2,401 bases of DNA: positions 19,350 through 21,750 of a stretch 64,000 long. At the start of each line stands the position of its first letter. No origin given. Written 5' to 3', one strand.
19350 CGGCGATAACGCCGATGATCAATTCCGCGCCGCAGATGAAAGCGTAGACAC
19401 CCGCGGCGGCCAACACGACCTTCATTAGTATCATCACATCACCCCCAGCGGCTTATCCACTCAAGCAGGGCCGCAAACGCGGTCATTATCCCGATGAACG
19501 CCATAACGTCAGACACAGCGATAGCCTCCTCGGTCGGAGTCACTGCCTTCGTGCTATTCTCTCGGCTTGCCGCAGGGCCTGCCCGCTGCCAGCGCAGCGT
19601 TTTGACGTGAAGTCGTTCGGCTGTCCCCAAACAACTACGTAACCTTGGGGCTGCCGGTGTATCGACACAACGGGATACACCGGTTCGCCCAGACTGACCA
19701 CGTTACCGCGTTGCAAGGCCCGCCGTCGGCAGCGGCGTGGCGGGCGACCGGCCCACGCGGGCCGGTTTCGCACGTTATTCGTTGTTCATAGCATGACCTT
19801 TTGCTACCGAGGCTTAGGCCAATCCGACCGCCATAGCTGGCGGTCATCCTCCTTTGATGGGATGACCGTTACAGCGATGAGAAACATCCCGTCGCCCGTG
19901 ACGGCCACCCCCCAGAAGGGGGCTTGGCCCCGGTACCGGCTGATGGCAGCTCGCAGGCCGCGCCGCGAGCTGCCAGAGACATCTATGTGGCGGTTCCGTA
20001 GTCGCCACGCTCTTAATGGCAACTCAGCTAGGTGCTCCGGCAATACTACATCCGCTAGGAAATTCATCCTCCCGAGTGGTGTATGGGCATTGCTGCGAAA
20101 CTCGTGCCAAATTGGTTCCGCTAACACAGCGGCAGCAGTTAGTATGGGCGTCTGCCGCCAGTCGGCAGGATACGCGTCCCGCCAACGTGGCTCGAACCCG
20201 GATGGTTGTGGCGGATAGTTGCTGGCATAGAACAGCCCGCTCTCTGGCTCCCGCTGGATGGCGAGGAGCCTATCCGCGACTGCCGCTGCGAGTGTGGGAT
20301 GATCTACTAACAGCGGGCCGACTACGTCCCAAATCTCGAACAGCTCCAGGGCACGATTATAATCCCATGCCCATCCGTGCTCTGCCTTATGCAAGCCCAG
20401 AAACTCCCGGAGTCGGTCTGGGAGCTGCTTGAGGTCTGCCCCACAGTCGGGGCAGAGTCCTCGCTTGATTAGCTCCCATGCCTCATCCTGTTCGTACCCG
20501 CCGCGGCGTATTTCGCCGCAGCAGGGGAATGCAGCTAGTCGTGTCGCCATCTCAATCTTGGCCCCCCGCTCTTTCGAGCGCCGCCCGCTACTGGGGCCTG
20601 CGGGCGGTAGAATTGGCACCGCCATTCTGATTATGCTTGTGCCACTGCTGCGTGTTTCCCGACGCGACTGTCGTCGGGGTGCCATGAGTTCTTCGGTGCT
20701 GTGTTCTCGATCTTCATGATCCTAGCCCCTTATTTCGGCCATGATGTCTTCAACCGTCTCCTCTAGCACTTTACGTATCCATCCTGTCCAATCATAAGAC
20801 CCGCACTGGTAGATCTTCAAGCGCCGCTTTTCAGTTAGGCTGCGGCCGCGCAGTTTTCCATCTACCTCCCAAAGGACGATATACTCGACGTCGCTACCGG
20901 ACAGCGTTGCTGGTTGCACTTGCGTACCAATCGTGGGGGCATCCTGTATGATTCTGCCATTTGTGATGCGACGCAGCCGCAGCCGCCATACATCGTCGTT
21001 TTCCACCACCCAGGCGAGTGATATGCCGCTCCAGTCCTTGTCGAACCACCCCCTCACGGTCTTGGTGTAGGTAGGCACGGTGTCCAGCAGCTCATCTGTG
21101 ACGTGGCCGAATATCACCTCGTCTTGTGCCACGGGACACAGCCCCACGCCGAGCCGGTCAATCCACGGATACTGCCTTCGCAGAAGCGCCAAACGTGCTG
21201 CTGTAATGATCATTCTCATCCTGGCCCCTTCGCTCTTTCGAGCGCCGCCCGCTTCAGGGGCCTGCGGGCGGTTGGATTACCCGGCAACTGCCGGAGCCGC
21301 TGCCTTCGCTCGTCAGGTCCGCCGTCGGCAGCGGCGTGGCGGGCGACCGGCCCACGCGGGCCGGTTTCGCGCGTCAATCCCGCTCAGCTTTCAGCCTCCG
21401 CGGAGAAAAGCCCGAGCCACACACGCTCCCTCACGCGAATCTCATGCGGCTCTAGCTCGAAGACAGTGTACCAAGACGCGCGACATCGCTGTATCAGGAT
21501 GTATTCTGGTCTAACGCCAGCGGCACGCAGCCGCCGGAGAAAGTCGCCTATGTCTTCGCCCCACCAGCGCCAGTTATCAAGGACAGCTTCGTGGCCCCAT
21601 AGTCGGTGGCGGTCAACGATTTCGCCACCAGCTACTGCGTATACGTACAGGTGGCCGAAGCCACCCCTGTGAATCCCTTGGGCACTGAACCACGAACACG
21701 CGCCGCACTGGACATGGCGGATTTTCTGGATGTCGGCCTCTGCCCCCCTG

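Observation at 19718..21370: Two families of conserved structured intergenic elements with an A ... B-gene-B-gene ... A arrangement; family B carries a boxB-like GNRA hairpin directly before start codons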

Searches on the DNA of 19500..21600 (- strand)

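Call 71: search_rna_families(source=window, start=19500, end=21600, threshold=evalue, max_evalue=10)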
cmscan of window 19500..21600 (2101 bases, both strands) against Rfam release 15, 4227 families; matches with E-value up to 10: 9.
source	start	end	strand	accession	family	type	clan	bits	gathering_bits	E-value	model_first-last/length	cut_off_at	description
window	21309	21370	-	RF02276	Hammerhead_II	Gene; ribozyme;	CL00010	25.7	37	0.02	3-57/66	no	Hammerhead ribozyme (type II)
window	20112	20176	-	RF03893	mir-4879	Gene; miRNA;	-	19.4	100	0.81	1-75/75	no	mir-4879 microRNA precursor family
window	19699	19784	+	RF02826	Scr6925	Gene; sRNA;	-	18.6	50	3.6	1-131/131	no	Streptomyces RNA 6925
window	19820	19936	+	RF01757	sbcD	Gene; sRNA;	-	18.2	40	1.1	1-155/155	no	sbcD RNA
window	19712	19747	+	RF01356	CRISPR-DR28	Gene; CRISPR;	-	18.1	35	6.7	1-24/24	no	CRISPR RNA direct repeat element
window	19705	19773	-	RF02276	Hammerhead_II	Gene; ribozyme;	CL00010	16.8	37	4.4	1-66/66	no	Hammerhead ribozyme (type II)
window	19941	19978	+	RF01009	mir-M7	Gene; miRNA;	-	16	91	6.4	1-67/67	no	mir-M7 microRNA precursor family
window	20519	20593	+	RF02521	Virus-PTE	Cis-reg;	-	15.7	80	9.3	1-85/85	no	Panicum mosaic virus cap-independent translation enhancer RNA (PTE)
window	19579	19704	-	RF01953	SOX2OT_exon3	Gene; lncRNA;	-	10.2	70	4.3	147-276/276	no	SOX2 overlapping transcript exon 3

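Call 72: search_dna_similar(query=window:21205-21385:-, collection=phages, mode=distant, max_evalue=1, max_rows=15)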
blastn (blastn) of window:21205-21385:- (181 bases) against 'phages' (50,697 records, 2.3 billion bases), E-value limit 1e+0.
Records with a match: 2; places in all: 2; records where one place covers at least 80% of the query: 0.
Best place of each record, by identity: >=99% 1; 80-90% 1.
By first word of the organism name: Streptomyces 1; Bacteriophage 1.
By host as written in the record: Streptomyces mirabilis NRRL B-2400 1; - 1.
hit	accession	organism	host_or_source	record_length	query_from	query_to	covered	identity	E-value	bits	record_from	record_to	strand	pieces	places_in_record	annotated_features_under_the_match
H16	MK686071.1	Streptomyces phage Mischief19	Streptomyces mirabilis NRRL B-2400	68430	42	78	20%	84.2%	6e-1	39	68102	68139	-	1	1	79: FtsK-like DNA translocase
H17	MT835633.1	Bacteriophage sp.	human fecal samples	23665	42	63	12%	100.0%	2e-1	41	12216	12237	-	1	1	record has no annotation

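Call 73: search_rna_families(source=window, start=21250, end=21450, threshold=evalue, max_evalue=10, show_alignments=3)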
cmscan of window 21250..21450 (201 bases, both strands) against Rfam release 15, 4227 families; matches with E-value up to 10: 4.
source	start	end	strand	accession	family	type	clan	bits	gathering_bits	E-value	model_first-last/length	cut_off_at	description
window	21309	21370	-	RF02276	Hammerhead_II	Gene; ribozyme;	CL00010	25.7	37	0.002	3-57/66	no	Hammerhead ribozyme (type II)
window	21326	21434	-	RF03274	mir-1238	Gene; miRNA;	-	13.4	81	8.1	1-83/83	no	mir-1238 microRNA precursor family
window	21350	21389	-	RF03169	c-di-GMP-II-GAG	Cis-reg; riboswitch;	CL00127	13.3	40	5.6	1-86/86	no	c-di-GMP-II-GAG riboswitch aptamer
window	21339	21370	+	RF01754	radC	Cis-reg;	-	11.2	40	4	117-149/149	no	radC RNA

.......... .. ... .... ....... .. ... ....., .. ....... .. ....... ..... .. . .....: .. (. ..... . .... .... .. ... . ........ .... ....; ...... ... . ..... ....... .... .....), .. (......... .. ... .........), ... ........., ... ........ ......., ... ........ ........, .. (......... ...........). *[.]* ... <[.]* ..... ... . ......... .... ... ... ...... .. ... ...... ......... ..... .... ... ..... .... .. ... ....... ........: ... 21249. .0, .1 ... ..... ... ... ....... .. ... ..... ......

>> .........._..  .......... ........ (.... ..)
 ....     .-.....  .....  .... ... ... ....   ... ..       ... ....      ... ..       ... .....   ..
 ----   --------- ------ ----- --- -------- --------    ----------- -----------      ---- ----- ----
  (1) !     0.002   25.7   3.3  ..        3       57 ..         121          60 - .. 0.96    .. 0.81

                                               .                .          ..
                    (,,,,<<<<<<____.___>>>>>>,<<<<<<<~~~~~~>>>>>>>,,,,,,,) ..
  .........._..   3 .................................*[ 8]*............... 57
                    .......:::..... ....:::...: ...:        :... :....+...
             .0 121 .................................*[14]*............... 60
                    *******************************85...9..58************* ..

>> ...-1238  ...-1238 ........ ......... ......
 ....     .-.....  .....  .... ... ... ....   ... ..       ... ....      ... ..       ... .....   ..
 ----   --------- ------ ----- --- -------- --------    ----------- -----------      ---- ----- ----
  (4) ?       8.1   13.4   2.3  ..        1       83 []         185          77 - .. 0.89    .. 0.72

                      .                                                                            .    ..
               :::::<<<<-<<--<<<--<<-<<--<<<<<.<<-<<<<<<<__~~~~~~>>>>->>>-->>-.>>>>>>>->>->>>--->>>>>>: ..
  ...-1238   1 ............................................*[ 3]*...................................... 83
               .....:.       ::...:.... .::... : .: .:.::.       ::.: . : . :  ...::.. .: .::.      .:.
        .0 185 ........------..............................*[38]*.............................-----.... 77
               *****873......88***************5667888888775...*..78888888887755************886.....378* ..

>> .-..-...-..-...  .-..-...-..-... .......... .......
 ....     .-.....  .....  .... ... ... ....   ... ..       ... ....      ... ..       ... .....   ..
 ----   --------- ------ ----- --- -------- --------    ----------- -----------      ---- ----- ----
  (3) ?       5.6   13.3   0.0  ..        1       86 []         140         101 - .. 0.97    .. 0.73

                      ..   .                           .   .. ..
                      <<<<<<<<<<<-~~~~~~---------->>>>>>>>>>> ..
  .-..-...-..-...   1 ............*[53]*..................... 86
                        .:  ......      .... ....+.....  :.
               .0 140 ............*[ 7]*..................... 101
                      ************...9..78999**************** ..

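Call 74: search_rna_families(source=window, start=19600, end=19850, threshold=evalue, max_evalue=10, show_alignments=3)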
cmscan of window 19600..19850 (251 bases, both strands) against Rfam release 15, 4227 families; matches with E-value up to 10: 3.
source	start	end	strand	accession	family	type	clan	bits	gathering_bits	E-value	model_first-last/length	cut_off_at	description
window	19699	19784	+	RF02826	Scr6925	Gene; sRNA;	-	18.6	50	0.43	1-131/131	no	Streptomyces RNA 6925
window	19712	19747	+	RF01356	CRISPR-DR28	Gene; CRISPR;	-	18.1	35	0.8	1-24/24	no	CRISPR RNA direct repeat element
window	19705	19773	-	RF02276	Hammerhead_II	Gene; ribozyme;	CL00010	16.8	37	0.53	1-66/66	no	Hammerhead ribozyme (type II)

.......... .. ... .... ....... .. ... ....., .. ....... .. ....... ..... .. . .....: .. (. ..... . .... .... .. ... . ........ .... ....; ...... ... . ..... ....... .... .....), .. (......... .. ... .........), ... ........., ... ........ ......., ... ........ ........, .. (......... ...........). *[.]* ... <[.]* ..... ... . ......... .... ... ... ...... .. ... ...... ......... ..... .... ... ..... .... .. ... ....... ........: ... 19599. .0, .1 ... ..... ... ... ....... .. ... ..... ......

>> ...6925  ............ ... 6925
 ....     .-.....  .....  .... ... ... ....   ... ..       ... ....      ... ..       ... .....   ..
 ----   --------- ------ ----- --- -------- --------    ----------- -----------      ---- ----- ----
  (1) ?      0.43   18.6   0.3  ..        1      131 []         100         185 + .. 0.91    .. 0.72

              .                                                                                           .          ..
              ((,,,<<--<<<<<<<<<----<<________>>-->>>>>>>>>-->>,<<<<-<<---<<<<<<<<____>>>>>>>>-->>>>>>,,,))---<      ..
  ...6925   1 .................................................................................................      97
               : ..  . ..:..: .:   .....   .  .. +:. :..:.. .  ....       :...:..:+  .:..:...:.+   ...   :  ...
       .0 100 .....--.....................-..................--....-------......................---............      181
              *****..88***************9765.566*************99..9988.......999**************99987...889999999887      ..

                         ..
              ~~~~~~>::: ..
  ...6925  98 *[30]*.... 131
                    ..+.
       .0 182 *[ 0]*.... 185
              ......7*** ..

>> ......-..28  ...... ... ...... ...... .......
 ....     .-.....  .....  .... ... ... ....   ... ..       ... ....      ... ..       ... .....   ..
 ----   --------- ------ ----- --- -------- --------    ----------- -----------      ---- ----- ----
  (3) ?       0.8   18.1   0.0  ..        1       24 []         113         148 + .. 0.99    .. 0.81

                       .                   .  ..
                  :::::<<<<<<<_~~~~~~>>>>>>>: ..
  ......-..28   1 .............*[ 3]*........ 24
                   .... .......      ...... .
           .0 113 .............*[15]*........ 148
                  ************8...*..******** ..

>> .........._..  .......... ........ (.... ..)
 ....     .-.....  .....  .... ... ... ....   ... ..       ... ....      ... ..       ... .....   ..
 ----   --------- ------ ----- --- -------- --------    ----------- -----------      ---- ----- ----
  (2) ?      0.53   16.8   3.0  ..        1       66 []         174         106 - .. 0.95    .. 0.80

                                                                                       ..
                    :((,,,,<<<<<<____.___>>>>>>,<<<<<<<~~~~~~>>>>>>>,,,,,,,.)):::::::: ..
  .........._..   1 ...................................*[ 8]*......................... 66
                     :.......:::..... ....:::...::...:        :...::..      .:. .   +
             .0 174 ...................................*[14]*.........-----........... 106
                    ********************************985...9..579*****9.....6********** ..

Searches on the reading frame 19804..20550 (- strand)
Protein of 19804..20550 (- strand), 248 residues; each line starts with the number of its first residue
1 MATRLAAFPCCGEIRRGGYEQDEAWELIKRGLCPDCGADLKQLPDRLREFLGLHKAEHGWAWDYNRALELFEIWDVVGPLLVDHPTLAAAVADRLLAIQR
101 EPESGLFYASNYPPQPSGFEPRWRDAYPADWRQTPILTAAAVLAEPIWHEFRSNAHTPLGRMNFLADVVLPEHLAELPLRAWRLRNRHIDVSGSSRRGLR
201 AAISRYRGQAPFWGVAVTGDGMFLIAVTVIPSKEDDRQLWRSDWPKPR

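Call 18: search_protein_families(library=pfam, proteins=[window:19804-20550:-], max_evalue=0.01)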
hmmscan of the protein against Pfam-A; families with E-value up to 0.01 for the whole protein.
window:19804-20550:- (248 aa): 0 families

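Call 19: search_protein_families(library=phrogs, proteins=[window:19804-20550:-], max_evalue=0.01)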
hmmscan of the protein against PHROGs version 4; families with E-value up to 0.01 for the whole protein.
window:19804-20550:- (248 aa): 0 families

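Call 28: find_homologous_proteins(query=window:19804-20550:-)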
Query window:19804-20550:- (248 aa): 1 proteins with E <= 0.001 among 3841 candidates.
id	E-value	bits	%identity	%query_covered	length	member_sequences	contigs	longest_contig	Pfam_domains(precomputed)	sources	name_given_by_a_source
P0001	8.3e-170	581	100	100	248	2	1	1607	-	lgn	-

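Call 65: predict_structure(protein=window:19804-20550:-)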
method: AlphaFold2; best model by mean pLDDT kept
length: 248 residues; sequences in the alignment: 1
mean_pLDDT: 40.5   pTM: 0.33
mean pLDDT of the five models: 40.5, 39.3, 35.7, 34.7, 34.7
residues with pLDDT >= 90: 0; 70-90: 0; 50-70: 49; < 50: 199
segments of 3 or more residues with pLDDT < 50: 1-19, 53-62, 82-86, 96-198, 200-203, 205-248
pLDDT, mean of each block of 10 residues (from residue 1): 38 46 52 52 58 43 49 51 50 49 32 30 34 37 39 31 32 31 31 43 46 37 36 36 32
secondary structure, 60 per line:
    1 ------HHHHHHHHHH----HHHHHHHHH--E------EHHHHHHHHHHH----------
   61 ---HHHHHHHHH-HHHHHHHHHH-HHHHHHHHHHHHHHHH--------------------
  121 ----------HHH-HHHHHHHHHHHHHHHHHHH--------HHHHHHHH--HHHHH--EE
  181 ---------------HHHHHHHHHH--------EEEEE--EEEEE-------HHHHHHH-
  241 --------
elements in order: H7-16 H21-29 H40-50 H64-72 H74-83 H85-100 H135-153 H162-169 H172-176 H196-205 E214-218 E221-225 H233-239

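Call 67: search_protein_representatives(protein=window:19804-20550:-)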
Query: 248 residues. Proteins with E-value up to 0.001 (for the whole library): 3; up to 1e-10: 1; up to 1e-30: 1. The best 3 are listed.
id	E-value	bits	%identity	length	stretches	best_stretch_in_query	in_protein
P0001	2.6e-170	581.2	100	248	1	1-248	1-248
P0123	1.3e-04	37.9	36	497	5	27-66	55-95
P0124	9.5e-04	35.0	41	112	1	4-74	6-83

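Call 87: search_protein_families(library=ncbifam, proteins=[window:19804-20550:-], max_evalue=0.1)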
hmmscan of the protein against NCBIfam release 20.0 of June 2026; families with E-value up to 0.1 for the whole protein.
window:19804-20550:- (248 aa): 0 families

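Call 88: search_protein_families(library=padloc, proteins=[window:19804-20550:-], max_evalue=0.1)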
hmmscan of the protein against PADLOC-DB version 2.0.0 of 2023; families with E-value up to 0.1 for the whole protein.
window:19804-20550:- (248 aa): 0 families

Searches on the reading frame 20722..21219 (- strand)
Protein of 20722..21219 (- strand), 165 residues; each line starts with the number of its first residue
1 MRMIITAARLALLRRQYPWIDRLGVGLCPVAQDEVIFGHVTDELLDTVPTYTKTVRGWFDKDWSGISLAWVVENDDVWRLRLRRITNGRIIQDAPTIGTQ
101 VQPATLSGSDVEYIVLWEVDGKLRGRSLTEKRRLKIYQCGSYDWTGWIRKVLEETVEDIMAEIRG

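Call 18: search_protein_families(library=pfam, proteins=[window:20722-21219:-], max_evalue=0.01)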
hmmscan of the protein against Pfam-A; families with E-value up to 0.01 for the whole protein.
window:20722-21219:- (165 aa): 0 families

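Call 19: search_protein_families(library=phrogs, proteins=[window:20722-21219:-], max_evalue=0.01)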
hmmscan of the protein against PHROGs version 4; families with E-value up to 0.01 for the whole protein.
window:20722-21219:- (165 aa): 0 families

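Call 22: find_encoding_contigs(protein=window:20722-21219:-, flank=10000, max_places=10)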
Protein window:20722-21219:- (165 aa): 1 contig read that carries it; 1 place shown.
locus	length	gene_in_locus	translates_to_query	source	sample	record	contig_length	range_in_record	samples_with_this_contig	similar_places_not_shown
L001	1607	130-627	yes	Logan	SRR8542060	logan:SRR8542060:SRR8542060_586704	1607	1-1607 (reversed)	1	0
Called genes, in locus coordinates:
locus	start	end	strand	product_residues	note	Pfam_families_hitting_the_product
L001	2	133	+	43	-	?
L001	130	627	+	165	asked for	-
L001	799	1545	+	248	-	-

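Call 26: find_related_loci(query=window:20722-21219:-, collection=viral_contigs, flank=10000)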
Query window:20722-21219:- (165 aa) in viral_contigs; peptide patterns used: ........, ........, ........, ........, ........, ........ (x = any residue, [..] = any of these).
3 stretches matched a pattern, but none encodes a relative of the query by tblastn (E <= 1e-3).

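Call 55: find_homologous_proteins(query=window:20722-21219:-, max_evalue=0.01)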
Query window:20722-21219:- (165 aa): 1 proteins with E <= 0.01 among 132 candidates.
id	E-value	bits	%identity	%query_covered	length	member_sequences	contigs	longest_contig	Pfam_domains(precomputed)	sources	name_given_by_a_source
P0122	1.2e-104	365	100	99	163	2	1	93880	-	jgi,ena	-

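Call 66: find_encoding_contigs(protein=P0122, flank=4000, max_places=3)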
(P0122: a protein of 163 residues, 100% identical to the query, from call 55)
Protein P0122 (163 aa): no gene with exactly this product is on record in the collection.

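Call 87: search_protein_families(library=ncbifam, proteins=[window:20722-21219:-], max_evalue=0.1)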
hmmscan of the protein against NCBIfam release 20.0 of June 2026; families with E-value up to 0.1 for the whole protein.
window:20722-21219:- (165 aa): 0 families

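Call 88: search_protein_families(library=padloc, proteins=[window:20722-21219:-], max_evalue=0.1)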
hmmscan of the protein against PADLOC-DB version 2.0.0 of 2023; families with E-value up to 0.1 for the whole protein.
window:20722-21219:- (165 aa): 0 families
